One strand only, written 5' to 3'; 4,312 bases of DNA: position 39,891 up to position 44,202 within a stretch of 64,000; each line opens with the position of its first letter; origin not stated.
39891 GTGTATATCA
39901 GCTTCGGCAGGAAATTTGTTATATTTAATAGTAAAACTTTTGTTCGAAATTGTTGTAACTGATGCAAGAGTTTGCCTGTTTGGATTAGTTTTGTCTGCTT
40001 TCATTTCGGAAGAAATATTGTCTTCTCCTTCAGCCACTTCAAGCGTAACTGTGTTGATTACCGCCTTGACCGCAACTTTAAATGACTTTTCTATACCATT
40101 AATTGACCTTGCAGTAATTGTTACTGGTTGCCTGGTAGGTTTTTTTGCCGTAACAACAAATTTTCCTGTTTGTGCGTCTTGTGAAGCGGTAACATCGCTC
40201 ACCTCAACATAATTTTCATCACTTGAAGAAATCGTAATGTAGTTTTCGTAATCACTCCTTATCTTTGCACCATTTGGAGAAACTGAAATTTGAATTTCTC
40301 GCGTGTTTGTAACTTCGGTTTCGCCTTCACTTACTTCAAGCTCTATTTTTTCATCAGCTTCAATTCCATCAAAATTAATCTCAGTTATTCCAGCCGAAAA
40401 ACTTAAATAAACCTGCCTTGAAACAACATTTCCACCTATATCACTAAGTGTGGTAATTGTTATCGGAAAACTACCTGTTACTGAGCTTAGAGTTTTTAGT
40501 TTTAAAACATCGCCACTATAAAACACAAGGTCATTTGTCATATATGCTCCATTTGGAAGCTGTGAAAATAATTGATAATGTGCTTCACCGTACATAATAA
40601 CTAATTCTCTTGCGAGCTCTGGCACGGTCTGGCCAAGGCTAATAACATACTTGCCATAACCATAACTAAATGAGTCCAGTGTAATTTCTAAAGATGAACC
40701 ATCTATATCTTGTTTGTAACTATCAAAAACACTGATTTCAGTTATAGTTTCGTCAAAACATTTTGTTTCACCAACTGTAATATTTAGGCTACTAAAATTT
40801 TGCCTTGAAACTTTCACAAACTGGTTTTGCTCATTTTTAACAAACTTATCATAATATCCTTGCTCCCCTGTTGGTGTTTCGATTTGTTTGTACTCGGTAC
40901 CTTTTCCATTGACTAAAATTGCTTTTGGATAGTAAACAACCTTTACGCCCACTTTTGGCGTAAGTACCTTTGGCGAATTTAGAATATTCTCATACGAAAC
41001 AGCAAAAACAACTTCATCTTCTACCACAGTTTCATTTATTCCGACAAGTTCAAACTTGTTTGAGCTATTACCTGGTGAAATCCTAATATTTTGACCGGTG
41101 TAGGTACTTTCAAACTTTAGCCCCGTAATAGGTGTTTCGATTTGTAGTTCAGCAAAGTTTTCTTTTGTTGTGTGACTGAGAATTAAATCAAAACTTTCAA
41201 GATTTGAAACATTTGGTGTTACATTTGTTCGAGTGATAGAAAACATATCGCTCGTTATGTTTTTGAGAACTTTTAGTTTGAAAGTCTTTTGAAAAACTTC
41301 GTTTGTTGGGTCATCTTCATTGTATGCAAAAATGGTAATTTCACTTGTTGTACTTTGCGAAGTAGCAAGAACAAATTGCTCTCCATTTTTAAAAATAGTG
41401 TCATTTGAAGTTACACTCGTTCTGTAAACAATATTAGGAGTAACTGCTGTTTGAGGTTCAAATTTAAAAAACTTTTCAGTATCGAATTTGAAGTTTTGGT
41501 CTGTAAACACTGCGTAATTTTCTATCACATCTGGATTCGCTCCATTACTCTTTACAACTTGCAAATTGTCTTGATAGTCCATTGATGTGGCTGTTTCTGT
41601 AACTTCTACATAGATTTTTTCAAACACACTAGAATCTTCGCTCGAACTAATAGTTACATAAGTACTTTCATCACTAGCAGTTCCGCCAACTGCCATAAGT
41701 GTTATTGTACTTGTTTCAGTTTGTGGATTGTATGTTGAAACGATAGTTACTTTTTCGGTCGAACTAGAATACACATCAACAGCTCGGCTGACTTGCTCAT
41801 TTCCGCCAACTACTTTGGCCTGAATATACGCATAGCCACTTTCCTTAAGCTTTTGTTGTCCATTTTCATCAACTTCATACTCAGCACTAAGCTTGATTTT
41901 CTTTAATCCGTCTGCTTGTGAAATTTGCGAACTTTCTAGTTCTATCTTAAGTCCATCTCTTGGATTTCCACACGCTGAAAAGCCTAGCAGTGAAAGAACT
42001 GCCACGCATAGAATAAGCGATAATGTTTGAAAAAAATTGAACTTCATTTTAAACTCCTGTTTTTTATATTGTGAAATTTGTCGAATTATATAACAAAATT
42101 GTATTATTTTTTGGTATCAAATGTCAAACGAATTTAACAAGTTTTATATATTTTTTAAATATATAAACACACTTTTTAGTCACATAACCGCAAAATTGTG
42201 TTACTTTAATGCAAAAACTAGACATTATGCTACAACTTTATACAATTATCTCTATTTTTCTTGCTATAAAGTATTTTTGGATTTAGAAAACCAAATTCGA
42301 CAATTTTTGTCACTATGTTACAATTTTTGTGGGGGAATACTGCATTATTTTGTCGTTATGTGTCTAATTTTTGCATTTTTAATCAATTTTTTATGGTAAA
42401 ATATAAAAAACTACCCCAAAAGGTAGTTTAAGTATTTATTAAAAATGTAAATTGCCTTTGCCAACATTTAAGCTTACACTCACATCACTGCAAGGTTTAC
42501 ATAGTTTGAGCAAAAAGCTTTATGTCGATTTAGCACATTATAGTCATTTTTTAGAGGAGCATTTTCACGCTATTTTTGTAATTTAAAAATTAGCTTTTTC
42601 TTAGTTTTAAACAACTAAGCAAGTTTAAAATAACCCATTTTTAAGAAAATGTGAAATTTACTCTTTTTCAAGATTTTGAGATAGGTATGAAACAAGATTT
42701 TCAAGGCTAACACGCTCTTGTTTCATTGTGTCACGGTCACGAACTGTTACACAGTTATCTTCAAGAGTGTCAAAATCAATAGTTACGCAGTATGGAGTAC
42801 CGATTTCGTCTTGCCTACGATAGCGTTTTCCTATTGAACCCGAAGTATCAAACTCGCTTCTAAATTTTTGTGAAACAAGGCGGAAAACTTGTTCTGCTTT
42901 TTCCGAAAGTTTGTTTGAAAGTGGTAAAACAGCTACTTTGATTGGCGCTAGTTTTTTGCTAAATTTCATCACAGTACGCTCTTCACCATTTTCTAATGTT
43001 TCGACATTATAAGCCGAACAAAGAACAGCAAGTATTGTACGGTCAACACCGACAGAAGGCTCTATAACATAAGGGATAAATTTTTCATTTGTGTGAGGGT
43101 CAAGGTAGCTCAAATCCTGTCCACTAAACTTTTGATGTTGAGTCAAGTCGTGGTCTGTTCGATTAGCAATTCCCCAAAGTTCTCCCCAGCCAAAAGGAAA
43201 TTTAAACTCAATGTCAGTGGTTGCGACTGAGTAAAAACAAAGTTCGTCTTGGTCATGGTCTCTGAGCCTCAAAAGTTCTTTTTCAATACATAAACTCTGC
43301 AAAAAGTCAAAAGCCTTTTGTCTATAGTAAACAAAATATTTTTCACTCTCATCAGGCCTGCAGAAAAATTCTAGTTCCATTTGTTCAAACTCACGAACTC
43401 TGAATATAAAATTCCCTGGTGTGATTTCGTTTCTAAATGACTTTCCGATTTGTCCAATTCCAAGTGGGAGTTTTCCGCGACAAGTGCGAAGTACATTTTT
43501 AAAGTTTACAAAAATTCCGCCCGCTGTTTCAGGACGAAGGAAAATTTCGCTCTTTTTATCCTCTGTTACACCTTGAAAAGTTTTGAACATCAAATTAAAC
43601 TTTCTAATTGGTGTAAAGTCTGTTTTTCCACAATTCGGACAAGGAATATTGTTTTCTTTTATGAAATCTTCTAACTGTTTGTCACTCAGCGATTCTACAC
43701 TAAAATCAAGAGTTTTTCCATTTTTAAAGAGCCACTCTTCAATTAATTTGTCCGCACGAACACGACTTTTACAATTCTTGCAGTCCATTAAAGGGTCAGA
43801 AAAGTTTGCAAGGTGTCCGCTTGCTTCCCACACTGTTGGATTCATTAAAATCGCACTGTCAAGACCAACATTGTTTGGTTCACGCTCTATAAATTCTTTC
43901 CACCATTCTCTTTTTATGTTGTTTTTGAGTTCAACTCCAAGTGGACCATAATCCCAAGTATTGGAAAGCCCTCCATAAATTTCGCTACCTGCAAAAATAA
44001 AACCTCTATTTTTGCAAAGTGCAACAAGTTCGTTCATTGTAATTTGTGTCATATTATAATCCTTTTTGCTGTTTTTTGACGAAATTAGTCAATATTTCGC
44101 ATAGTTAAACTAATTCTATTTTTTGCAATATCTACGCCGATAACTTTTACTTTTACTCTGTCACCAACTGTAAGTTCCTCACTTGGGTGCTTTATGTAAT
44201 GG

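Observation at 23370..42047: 18.7-kb gene for a 6,225-aa lipid-anchored fibre built from Ig-like segments and six capped GLUG/beta-helix modules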

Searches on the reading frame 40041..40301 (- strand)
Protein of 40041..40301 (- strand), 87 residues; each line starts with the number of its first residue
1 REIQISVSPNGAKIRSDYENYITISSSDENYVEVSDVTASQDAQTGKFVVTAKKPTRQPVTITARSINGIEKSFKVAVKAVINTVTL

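Call 77: search_protein_families(library=pfam, proteins=[window:40041-40301:-], max_evalue=1)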
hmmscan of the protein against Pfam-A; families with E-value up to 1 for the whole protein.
seq(87 aa): 4 families
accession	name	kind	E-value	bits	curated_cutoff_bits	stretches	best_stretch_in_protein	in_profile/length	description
PF17503.7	DUF5435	-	0.017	15.2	27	1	6-49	73-116/205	Family of unknown function (DUF5435)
PF04465.17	DUF499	-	0.039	12.2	23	1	13-82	831-899/1024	Protein of unknown function (DUF499)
PF24690.1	NTCP5_P3_N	-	0.057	14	27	1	5-52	25-72/109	NTCP5/P3 N-terminal domain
PF00712.24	DNA_pol3_beta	-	0.12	13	24.4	1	20-54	40-74/120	DNA polymerase III beta subunit, N-terminal domain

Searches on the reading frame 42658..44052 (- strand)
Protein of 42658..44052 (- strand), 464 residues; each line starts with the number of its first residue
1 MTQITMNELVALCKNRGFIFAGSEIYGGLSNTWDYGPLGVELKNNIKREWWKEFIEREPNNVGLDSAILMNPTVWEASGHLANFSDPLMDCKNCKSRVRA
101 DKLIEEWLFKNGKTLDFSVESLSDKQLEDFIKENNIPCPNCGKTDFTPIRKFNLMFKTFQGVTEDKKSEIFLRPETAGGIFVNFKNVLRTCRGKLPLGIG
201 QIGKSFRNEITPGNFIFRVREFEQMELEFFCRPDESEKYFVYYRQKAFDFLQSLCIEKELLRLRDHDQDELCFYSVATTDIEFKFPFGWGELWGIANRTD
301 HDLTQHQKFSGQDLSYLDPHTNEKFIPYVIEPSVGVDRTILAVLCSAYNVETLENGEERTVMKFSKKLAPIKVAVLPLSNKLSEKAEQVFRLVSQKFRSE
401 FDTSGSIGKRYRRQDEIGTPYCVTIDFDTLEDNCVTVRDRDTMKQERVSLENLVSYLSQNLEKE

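Call 12: search_protein_families(library=pfam, proteins=[window:42658-44052:-], max_evalue=0.001)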
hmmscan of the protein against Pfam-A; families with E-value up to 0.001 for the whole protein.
window:42658-44052:- (464 aa): 2 families
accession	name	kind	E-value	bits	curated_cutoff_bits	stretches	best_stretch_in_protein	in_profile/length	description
PF03129.25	HGTP_anticodon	-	1.3e-23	83.4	21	1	372-459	1-93/94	Anticodon binding domain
PF00587.30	tRNA-synt_2b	-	3.4e-14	53.7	29.3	1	164-344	5-176/179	tRNA synthetase class II core domain (G, H, P, S and T)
